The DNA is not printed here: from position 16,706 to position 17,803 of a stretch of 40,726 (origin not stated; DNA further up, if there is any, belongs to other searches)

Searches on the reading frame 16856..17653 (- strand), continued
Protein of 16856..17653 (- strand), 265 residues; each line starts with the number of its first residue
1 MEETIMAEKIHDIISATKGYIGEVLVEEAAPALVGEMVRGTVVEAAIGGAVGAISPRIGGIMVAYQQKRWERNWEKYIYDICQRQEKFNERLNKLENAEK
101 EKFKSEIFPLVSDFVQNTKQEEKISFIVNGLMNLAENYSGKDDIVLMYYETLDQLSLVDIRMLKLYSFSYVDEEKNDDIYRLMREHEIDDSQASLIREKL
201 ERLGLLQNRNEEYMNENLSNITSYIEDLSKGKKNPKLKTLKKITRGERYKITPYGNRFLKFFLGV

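Call 71: search_solved_structures(query=A2, max_evalue=10, show_alignments=2)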
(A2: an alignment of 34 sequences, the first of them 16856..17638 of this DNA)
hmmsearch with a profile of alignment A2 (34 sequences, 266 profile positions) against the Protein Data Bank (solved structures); distinct sequences matched with E-value up to 10: 3.
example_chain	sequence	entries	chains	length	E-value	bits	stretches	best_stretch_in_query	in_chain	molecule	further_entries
8t1i_G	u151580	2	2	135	0.36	13.6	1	84-140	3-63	Mediator of RNA polymerase II transcription subunit 10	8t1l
7emf_J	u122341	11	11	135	0.37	13.5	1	84-140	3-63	Mediator of RNA polymerase II transcription subunit 10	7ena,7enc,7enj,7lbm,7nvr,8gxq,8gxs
9p9u_A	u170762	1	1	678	0.47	13.2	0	101-144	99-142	Epidermal growth factor receptor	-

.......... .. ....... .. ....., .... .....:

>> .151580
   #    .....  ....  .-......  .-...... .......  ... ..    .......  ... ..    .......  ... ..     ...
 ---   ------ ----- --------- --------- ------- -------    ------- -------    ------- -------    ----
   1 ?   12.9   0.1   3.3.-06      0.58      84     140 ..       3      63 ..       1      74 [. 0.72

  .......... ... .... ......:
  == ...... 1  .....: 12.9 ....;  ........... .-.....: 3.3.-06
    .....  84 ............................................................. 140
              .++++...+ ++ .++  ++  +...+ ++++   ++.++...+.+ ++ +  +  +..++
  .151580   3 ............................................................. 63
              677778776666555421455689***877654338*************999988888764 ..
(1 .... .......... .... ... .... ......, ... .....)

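Call 72: search_protein_representatives(alignment_id=A2)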
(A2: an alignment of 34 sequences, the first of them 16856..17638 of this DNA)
Query: 34 sequences, 266 profile positions. Proteins with E-value up to 0.001 (for the whole library): 394; up to 1e-10: 244; up to 1e-30: 85. The best 150 are listed.
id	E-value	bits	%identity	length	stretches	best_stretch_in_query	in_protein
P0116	1.2e-115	402.1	-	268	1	1-264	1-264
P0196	7.9e-107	373.2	-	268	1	1-262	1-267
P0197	6.6e-89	314.4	-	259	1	1-258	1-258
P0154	3.1e-86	305.6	-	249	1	17-263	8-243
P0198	1.9e-79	283.4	-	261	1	1-257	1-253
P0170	1.0e-74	267.9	-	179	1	1-179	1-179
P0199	4.3e-70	252.7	-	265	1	1-258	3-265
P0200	2.5e-69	250.2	-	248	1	31-260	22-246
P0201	3.0e-67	243.4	-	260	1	27-262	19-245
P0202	1.6e-64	234.5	-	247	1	16-258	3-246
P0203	2.2e-60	220.9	-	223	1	27-257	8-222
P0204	1.9e-57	211.2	-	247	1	26-259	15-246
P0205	1.7e-55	204.8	-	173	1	95-261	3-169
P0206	2.2e-55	204.5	-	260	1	42-259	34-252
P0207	3.4e-55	203.8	-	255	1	29-258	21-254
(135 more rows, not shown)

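Call 74: search_protein_families(library=pfam, alignment_id=A3, max_evalue=0.001)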
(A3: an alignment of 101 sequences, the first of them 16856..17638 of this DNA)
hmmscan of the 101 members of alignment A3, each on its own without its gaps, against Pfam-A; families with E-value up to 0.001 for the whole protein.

A. member 1, window:16856-17638:- (260 aa): 1 family
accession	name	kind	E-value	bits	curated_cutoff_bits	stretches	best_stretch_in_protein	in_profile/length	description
PF14337.13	Abi_alpha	-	0.00017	22.1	29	1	79-255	5-194/196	Abortive infection alpha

B. families by the number of members that match (of 101 scanned): 9 families
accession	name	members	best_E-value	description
PF14337.13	Abi_alpha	32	1.1e-08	Abortive infection alpha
PF06419.17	COG6_N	2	0.00053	Conserved oligomeric complex COG6, N-terminal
PF08654.15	DASH_Dad2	1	0.00012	DASH complex subunit Dad2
PF12761.13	End3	1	0.00034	Actin cytoskeleton-regulatory complex protein END3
PF25642.1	DUF7944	1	0.00052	Domain of unknown function (DUF7944)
PF01978.25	TrmB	1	0.00053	Sugar-specific transcriptional regulator TrmB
PF05149.17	Flagellar_rod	1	0.00057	Paraflagellar rod protein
PF09932.14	DUF2164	1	0.00058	Uncharacterized conserved protein (DUF2164)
PF10416.15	IBD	1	0.00073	Transcription-initiator DNA-binding domain IBD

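Call 75: get_annotated_region(hit=H50, flank=1500)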
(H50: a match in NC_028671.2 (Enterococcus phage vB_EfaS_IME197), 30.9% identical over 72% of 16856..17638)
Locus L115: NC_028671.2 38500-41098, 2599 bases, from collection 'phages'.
description: Enterococcus phage vB_EfaS_IME197, complete genome.
organism: Enterococcus phage vB_EfaS_IME197 (NCBI taxid 1747326)
taxonomy: Viruses; Duplodnaviria; Heunggongvirae; Uroviricota; Caudoviricetes
host: Enterococcus faecalis; source: -; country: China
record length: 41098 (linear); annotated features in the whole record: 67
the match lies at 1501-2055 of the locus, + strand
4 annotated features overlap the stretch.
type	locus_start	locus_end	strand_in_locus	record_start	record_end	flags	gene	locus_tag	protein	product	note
CDS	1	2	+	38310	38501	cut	-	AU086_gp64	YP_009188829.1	hypothetical protein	-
CDS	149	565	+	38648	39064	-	-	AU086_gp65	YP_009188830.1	transcriptional activator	-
CDS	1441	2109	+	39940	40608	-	-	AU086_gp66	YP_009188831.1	hypothetical protein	-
CDS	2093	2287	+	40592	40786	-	-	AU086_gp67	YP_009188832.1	hypothetical protein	-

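Call 76: get_annotated_region(hit=H48, flank=3500)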
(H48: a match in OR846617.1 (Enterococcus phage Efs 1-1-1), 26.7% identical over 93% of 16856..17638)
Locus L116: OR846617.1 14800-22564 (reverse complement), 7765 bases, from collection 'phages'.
description: UNVERIFIED_ORG: Enterococcus phage Efs 1-1-1 clone NODE_31_length_33628_cov_12.603469 genomic sequence.
organism: Enterococcus phage Efs 1-1-1 (NCBI taxid 3113827)
taxonomy: Viruses
host: Enterococcus faecalis; source: wastewater; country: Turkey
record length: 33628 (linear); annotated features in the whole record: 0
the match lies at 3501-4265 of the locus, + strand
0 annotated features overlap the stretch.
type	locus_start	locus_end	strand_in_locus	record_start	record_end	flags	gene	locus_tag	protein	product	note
